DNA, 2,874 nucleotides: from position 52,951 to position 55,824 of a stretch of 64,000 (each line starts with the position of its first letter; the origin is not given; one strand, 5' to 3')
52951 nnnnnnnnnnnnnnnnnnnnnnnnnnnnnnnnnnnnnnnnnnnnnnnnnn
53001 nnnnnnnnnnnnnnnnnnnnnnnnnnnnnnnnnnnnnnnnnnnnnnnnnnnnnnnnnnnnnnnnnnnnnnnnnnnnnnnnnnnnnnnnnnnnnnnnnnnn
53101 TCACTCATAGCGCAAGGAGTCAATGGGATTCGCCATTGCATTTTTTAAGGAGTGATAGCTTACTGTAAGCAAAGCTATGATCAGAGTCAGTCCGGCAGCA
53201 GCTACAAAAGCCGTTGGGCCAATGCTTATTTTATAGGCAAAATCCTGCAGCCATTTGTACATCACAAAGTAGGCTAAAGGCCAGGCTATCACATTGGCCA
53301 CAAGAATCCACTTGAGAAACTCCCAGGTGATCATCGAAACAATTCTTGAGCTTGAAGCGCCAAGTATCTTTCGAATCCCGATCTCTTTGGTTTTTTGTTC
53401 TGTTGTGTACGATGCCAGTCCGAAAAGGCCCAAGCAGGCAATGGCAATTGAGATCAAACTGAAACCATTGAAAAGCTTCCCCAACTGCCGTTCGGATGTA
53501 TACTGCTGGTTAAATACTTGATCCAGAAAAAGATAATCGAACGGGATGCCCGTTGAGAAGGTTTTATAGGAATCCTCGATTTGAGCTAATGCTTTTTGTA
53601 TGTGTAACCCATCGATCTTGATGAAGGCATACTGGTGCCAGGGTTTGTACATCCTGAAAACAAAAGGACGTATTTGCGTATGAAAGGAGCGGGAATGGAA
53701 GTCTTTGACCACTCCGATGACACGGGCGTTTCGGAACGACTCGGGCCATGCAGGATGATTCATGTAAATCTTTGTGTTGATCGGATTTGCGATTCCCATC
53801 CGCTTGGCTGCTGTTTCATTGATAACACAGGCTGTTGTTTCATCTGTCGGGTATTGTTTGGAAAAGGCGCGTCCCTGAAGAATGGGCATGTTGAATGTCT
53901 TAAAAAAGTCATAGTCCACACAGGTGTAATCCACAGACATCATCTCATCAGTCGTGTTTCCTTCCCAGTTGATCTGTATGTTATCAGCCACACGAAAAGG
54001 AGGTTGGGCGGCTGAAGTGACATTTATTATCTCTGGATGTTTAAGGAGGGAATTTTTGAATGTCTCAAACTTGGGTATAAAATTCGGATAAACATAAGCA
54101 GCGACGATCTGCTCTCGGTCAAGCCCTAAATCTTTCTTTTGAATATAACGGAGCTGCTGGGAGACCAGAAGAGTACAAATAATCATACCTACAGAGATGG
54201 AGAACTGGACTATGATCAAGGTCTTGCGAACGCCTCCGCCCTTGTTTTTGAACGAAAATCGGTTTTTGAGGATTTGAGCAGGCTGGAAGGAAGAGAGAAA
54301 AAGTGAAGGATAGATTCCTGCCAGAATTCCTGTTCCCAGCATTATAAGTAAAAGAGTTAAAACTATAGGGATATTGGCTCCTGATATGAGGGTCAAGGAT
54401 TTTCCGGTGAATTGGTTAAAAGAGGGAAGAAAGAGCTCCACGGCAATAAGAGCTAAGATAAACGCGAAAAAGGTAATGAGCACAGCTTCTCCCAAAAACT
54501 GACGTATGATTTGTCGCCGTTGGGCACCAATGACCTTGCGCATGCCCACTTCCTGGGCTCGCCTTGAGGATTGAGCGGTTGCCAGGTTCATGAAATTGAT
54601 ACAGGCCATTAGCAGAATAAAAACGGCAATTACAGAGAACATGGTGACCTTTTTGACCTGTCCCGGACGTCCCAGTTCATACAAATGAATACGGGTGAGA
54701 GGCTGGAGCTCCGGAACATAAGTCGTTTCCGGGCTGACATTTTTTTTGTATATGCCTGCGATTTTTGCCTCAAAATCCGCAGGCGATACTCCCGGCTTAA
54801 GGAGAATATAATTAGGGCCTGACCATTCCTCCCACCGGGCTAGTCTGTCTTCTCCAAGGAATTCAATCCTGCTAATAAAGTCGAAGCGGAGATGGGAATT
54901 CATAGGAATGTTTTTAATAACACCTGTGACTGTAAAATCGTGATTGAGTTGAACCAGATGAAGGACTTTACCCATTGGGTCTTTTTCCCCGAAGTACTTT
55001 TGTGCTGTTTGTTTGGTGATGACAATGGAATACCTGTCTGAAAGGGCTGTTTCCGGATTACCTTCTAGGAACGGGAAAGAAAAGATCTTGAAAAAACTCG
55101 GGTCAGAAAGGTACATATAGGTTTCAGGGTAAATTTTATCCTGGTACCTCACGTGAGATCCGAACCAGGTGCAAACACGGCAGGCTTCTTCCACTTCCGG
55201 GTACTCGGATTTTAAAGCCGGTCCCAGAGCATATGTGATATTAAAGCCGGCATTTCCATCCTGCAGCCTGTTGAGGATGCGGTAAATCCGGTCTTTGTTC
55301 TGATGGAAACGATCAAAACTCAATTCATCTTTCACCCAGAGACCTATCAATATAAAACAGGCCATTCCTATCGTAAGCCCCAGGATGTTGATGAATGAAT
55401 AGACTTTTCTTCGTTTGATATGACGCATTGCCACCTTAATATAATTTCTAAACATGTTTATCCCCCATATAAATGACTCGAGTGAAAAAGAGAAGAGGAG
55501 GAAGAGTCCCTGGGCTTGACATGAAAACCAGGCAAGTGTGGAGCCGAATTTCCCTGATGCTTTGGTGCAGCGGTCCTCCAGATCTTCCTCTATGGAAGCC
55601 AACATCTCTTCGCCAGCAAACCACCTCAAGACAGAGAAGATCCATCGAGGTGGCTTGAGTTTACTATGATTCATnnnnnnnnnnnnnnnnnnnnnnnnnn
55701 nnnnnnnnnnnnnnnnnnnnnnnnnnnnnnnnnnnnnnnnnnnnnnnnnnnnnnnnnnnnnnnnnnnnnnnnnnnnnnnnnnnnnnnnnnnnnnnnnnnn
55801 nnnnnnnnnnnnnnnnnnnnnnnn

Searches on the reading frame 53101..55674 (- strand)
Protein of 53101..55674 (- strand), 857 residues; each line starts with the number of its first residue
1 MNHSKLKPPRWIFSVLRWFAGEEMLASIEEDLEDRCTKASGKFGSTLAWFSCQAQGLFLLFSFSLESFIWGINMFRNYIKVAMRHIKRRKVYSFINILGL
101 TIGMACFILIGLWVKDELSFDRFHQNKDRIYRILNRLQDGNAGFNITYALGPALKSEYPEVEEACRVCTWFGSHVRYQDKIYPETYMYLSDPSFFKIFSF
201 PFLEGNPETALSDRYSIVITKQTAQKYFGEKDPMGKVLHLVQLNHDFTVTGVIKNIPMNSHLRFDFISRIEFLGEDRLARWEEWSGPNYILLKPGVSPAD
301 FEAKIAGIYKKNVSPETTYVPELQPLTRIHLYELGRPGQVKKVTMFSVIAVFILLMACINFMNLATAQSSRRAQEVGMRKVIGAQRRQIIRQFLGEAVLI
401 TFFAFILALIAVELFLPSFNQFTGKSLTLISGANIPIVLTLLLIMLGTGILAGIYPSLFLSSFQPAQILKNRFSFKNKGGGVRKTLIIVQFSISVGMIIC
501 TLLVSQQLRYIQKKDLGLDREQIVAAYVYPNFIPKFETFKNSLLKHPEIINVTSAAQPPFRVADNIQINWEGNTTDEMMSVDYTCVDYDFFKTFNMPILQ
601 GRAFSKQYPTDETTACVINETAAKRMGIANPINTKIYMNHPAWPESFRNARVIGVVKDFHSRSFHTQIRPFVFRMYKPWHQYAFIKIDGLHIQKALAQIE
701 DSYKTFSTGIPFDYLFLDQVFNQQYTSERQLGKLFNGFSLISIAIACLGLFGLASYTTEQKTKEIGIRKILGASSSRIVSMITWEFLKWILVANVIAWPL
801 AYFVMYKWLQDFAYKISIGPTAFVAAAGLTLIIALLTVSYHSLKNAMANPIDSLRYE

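Call 5: search_protein_families(library=pfam, proteins=[window:53101-55674:-], max_evalue=0.01)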
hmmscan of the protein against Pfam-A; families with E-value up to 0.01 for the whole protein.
window:53101-55674:- (857 aa): 2 families
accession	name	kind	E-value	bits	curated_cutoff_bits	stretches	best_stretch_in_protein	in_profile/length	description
PF12704.14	MacB_PCD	-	8.8e-42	144.2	27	2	93-306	1-205/207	MacB-like periplasmic core domain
PF02687.27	FtsX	-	1.4e-23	83.6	25.5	2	348-465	2-120/120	FtsX-like permease C-terminal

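Call 6: search_protein_families(library=ncbifam, proteins=[window:53101-55674:-], max_evalue=0.01)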
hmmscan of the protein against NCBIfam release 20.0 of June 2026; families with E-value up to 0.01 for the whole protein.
window:53101-55674:- (857 aa): 3 families
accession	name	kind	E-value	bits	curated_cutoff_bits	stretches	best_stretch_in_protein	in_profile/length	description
TIGR03434.1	ADOP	subfamily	1.1e-86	291.7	622.3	2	292-857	221-803/803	ADOP family duplicated permease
NF038008.1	ABC_perm_DarB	equivalog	8.7e-43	146.3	700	2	348-840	278-769/777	darobactin export ABC transporter permease subunit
NF007826.0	PRK10535.1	equivalog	4.3e-11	41.8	966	2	346-430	525-615/648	macrolide ABC transporter ATP-binding protein/permease MacB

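Call 9: find_homologous_proteins(query=window:53101-55674:-, max_evalue=1e-10)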
Query window:53101-55674:- (857 aa): 6856 proteins with E <= 1e-10 among 8000 candidates; the best 120 are listed.
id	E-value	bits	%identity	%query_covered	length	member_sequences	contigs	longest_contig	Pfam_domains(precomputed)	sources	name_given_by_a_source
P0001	0.0e+0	1923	98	100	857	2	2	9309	PF02687.28,PF12704.15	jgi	jgi:putative ABC transport system permease protein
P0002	0.0e+0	1782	89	100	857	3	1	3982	PF02687.28,PF12704.15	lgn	-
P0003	0.0e+0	1769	89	100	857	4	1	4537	PF02687.28,PF12704.15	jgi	-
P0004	0.0e+0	1760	88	100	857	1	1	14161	PF02687.28,PF12704.15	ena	-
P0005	0.0e+0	1601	80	100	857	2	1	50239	PF02687.28,PF12704.15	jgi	-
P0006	0.0e+0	1592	79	100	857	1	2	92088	PF02687.28,PF12704.15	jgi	-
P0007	0.0e+0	1589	79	100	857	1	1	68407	PF02687.28,PF12704.15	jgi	jgi:putative ABC transport system permease protein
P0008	0.0e+0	1587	79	100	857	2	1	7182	PF02687.28,PF12704.15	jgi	jgi:putative ABC transport system permease protein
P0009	0.0e+0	1580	78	100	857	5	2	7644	PF02687.28,PF12704.15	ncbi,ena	-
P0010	0.0e+0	1580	79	100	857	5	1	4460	PF02687.28,PF12704.15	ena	-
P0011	0.0e+0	1579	78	100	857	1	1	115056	PF02687.28,PF12704.15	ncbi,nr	ncbi:MAG: FtsX-like permease family protein [Candidatus Aminicenantes bacterium]|nr:FtsX-like permea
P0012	0.0e+0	1579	78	100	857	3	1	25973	PF02687.28,PF12704.15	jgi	jgi:ABC-type antimicrobial peptide transport system permease subunit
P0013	0.0e+0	1574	78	100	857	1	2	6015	PF02687.28,PF12704.15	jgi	-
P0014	0.0e+0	1566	78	100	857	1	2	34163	PF02687.28,PF12704.15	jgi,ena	-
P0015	0.0e+0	1563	77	100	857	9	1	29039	PF02687.28,PF12704.15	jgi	jgi:putative ABC transport system permease protein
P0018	0.0e+0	1558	77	100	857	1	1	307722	PF02687.28,PF12704.15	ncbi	-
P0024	0.0e+0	1528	76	100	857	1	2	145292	PF02687.28,PF12704.15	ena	-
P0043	0.0e+0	1285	68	91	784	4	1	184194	PF02687.28,PF12704.15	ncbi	-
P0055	0.0e+0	1206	66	91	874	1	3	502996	PF02687.28,PF12704.15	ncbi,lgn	-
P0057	0.0e+0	1201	65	92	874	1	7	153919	PF02687.28,PF12704.15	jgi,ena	-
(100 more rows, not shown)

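Call 11: find_encoding_contigs(protein=P0011, flank=10000, max_places=2)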
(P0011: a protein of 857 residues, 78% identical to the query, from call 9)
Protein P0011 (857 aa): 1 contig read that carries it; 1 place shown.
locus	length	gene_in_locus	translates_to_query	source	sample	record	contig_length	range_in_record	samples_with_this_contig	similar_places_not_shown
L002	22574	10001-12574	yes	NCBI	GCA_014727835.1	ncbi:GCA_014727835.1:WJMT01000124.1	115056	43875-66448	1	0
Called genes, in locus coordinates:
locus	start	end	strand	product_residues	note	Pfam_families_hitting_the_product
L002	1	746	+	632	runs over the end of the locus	PF17152:CHASE8, PF08448:PAS_4 (weak), PF02518:HATPase_c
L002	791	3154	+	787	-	PF01433:Peptidase_M1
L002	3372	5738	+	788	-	PF12704:MacB_PCD, PF02687:FtsX, PF12704:MacB_PCD, PF02687:FtsX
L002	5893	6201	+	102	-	-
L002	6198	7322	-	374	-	PF12679:ABC2_membrane_2, PF12698:ABC2_membrane_3, PF01061:ABC2_membrane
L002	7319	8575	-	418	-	PF12679:ABC2_membrane_2, PF12698:ABC2_membrane_3, PF01061:ABC2_membrane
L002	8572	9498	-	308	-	PF00005:ABC_tran, PF13304:AAA_21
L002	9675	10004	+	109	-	PF03551:PadR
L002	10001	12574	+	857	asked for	PF12704:MacB_PCD, PF02687:FtsX, PF12704:MacB_PCD, PF02687:FtsX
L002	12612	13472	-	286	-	PF02775:TPP_enzyme_C, PF12367:PFO_beta_C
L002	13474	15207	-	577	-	PF01558:POR, PF01855:POR_N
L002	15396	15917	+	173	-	PF02915:Rubrerythrin, PF21349:RUBY_RBDX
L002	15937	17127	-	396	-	PF07690:MFS_1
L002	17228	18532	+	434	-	PF07221:GlcNAc_2-epim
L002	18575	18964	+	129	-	-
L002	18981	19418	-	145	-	PF14534:DUF4440, PF13474:SnoaL_3 (weak)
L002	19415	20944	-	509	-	PF01266:DAO (faint), PF01593:Amino_oxidase, PF13450:NAD_binding_8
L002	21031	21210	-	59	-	-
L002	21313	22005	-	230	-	-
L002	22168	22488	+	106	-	PF03551:PadR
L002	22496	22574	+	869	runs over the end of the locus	PF12704:MacB_PCD, PF02687:FtsX, PF12704:MacB_PCD (weak), PF02687:FtsX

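Call 12: find_encoding_contigs(protein=P0018, flank=10000, max_places=2)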
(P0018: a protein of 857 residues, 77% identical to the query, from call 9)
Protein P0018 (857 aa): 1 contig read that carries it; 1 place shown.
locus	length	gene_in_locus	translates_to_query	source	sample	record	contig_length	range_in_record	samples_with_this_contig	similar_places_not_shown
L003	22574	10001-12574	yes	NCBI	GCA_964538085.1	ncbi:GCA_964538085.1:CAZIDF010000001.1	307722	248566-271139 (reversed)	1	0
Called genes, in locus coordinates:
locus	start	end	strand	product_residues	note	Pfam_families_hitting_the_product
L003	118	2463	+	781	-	PF12704:MacB_PCD, PF02687:FtsX, PF12704:MacB_PCD (weak), PF02687:FtsX (weak)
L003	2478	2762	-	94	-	-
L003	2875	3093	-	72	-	-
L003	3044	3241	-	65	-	-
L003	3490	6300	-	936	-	PF00326:Peptidase_S9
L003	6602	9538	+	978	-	PF00246:Peptidase_M14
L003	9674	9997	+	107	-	PF03551:PadR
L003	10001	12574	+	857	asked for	PF12704:MacB_PCD, PF02687:FtsX, PF12704:MacB_PCD, PF02687:FtsX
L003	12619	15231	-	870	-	PF12704:MacB_PCD, PF02687:FtsX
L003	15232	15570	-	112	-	PF03551:PadR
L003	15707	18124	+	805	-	PF12704:MacB_PCD, PF02687:FtsX, PF12704:MacB_PCD (weak), PF02687:FtsX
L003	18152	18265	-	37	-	-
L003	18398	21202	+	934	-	PF00326:Peptidase_S9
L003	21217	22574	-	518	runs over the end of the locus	PF03313:SDH_alpha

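Call 42: find_encoding_contigs(protein=P0006, flank=10000, max_places=2)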
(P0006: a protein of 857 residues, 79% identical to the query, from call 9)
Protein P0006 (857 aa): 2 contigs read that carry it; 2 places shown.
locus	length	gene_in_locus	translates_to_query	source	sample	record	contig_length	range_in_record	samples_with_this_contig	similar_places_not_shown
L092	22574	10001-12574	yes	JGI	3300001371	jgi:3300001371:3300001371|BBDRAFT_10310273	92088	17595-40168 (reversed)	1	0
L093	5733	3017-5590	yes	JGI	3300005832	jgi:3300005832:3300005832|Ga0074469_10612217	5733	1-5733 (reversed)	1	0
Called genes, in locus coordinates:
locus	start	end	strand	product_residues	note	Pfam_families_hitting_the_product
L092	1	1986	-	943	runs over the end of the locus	PF00326:Peptidase_S9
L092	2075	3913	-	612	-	PF02927:CelD_N, PF00759:Glyco_hydro_9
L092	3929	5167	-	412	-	PF01757:Acyl_transf_3 (weak), PF07786:HGSNAT_cat, PF16401:DUF5009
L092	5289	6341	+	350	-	PF00728:Glyco_hydro_20 (weak)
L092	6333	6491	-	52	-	-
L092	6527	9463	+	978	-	PF00246:Peptidase_M14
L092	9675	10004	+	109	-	PF03551:PadR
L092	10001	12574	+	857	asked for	PF12704:MacB_PCD, PF02687:FtsX, PF12704:MacB_PCD, PF02687:FtsX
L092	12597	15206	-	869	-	PF12704:MacB_PCD, PF02687:FtsX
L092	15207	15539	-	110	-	PF03551:PadR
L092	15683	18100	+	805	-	PF12704:MacB_PCD, PF02687:FtsX, PF12704:MacB_PCD, PF02687:FtsX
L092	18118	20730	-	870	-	PF12704:MacB_PCD, PF02687:FtsX, PF12704:MacB_PCD, PF02687:FtsX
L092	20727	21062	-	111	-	PF03551:PadR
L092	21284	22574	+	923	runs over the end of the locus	PF00326:Peptidase_S9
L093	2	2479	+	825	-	?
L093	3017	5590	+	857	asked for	PF12704:MacB_PCD, PF02687:FtsX, PF12704:MacB_PCD, PF02687:FtsX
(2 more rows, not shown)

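Call 43: find_encoding_contigs(protein=P0024, flank=10000, max_places=2)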
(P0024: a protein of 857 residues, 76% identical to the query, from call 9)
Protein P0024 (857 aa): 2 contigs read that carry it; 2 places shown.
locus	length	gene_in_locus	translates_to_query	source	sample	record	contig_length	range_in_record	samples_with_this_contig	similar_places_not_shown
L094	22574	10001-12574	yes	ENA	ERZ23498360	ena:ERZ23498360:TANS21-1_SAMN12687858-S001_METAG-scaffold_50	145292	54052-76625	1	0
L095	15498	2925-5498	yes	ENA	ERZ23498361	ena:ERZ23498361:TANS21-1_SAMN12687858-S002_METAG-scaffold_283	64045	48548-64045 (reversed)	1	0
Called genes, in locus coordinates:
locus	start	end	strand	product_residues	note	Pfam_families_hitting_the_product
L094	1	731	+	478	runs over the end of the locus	-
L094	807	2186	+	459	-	PF13520:AA_permease_2, PF00324:AA_permease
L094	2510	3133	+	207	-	-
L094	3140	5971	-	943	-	PF01738:DLH (faint), PF00326:Peptidase_S9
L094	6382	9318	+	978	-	PF00246:Peptidase_M14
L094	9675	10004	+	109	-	PF03551:PadR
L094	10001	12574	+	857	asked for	PF12704:MacB_PCD, PF02687:FtsX, PF12704:MacB_PCD, PF02687:FtsX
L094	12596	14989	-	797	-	PF12704:MacB_PCD, PF02687:FtsX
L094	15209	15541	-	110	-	PF03551:PadR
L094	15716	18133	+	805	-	PF12704:MacB_PCD, PF02687:FtsX, PF12704:MacB_PCD (weak), PF02687:FtsX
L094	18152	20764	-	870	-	PF12704:MacB_PCD, PF02687:FtsX, PF12704:MacB_PCD, PF02687:FtsX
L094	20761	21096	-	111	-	PF03551:PadR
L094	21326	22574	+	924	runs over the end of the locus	PF26550:Tricorn_2nd (faint), PF00326:Peptidase_S9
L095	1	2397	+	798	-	?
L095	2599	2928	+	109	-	PF03551:PadR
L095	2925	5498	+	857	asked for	PF12704:MacB_PCD, PF02687:FtsX, PF12704:MacB_PCD, PF02687:FtsX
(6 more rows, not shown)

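Call 44: find_encoding_contigs(protein=P0043, flank=10000, max_places=2)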
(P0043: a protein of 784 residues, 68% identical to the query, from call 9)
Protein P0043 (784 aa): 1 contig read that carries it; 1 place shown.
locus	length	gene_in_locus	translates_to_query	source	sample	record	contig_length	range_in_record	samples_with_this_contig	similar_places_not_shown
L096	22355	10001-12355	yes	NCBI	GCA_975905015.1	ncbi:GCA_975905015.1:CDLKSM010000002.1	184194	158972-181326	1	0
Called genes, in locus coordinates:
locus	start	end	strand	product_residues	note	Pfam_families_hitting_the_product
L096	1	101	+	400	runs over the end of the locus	PF00365:PFK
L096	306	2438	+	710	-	PF00982:Glyco_transf_20, PF08282:Hydrolase_3 (faint), PF00534:Glycos_transf_1 (faint), PF02358:Trehalose_PPase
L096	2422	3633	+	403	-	PF21269:TreT_GT1, PF00534:Glycos_transf_1, PF20706:GT4-conflict (weak), PF13692:Glyco_trans_1_4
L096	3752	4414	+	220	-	PF13441:Gly-zipper_YMGG, PF13488:Gly-zipper_Omp, PF00691:OmpA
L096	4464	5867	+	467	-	PF00324:AA_permease, PF13520:AA_permease_2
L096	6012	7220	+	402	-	-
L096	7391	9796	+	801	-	PF12704:MacB_PCD, PF02687:FtsX, PF12704:MacB_PCD (weak), PF02687:FtsX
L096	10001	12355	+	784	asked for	PF12704:MacB_PCD, PF02687:FtsX, PF12704:MacB_PCD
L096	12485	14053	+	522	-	PF01433:Peptidase_M1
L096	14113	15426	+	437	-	-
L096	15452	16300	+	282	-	PF04909:Amidohydro_2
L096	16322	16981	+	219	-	PF04909:Amidohydro_2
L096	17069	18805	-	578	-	PF00753:Lactamase_B, PF23023:Anti-Pycsar_Apyc1 (faint), PF00753:Lactamase_B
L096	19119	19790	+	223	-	-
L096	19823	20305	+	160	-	PF00111:Fer2, PF01799:Fer2_2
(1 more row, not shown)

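Call 45: find_encoding_contigs(protein=P0055, flank=10000, max_places=2)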
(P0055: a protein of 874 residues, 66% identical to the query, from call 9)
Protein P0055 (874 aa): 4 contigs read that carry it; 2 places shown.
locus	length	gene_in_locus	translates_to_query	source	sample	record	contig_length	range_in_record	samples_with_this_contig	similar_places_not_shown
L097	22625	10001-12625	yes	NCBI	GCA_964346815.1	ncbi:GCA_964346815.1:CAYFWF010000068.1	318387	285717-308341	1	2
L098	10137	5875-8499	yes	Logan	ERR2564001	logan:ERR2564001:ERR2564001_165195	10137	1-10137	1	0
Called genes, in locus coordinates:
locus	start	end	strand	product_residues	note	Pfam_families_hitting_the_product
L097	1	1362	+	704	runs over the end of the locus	PF01433:Peptidase_M1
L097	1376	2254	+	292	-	-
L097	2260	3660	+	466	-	PF00753:Lactamase_B, PF12706:Lactamase_B_2 (faint), PF16661:Lactamase_B_6, PF10996:Beta-Casp, PF07521:RMMBL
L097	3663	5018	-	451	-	PF02518:HATPase_c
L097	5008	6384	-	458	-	PF00072:Response_reg, PF00158:Sigma54_activat, PF14532:Sigma54_activ_2, PF07724:AAA_2 (weak), PF07728:AAA_5, PF25601:AAA_lid_14, PF18024:HTH_50 (faint), PF02954:HTH_8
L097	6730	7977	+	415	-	PF25919:BSH_CusB (faint), PF25917:BSH_RND (faint), PF25967:RND-MFP_C (weak)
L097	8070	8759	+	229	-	PF02463:SMC_N (faint), PF00005:ABC_tran, PF13304:AAA_21 (faint)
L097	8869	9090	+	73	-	-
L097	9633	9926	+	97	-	PF03551:PadR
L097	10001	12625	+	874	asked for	PF12704:MacB_PCD, PF02687:FtsX, PF12704:MacB_PCD, PF02687:FtsX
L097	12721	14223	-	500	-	PF02812:ELFV_dehydrog_N, PF00208:ELFV_dehydrog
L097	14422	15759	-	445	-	PF00072:Response_reg, PF13245:AAA_19 (faint), PF00158:Sigma54_activat, PF14532:Sigma54_activ_2, PF07728:AAA_5 (weak), PF25601:AAA_lid_14, PF02954:HTH_8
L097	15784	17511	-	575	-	PF01590:GAF (faint), PF13185:GAF_2 (faint), PF00512:HisKA, PF02518:HATPase_c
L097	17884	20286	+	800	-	PF12704:MacB_PCD, PF02687:FtsX, PF12704:MacB_PCD (weak), PF02687:FtsX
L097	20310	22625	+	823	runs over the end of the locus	PF12704:MacB_PCD, PF02687:FtsX, PF12704:MacB_PCD, PF02687:FtsX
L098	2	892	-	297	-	?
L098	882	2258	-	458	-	PF00072:Response_reg, PF00158:Sigma54_activat, PF14532:Sigma54_activ_2, PF07724:AAA_2 (weak), PF07728:AAA_5, PF25601:AAA_lid_14, PF18024:HTH_50 (faint), PF02954:HTH_8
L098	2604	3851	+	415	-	PF25919:BSH_CusB (faint), PF25917:BSH_RND (faint), PF25967:RND-MFP_C (weak)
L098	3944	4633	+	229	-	PF02463:SMC_N (faint), PF00005:ABC_tran, PF13304:AAA_21 (faint)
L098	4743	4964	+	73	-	-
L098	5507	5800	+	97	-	PF03551:PadR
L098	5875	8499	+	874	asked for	PF12704:MacB_PCD, PF02687:FtsX, PF12704:MacB_PCD, PF02687:FtsX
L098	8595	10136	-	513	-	?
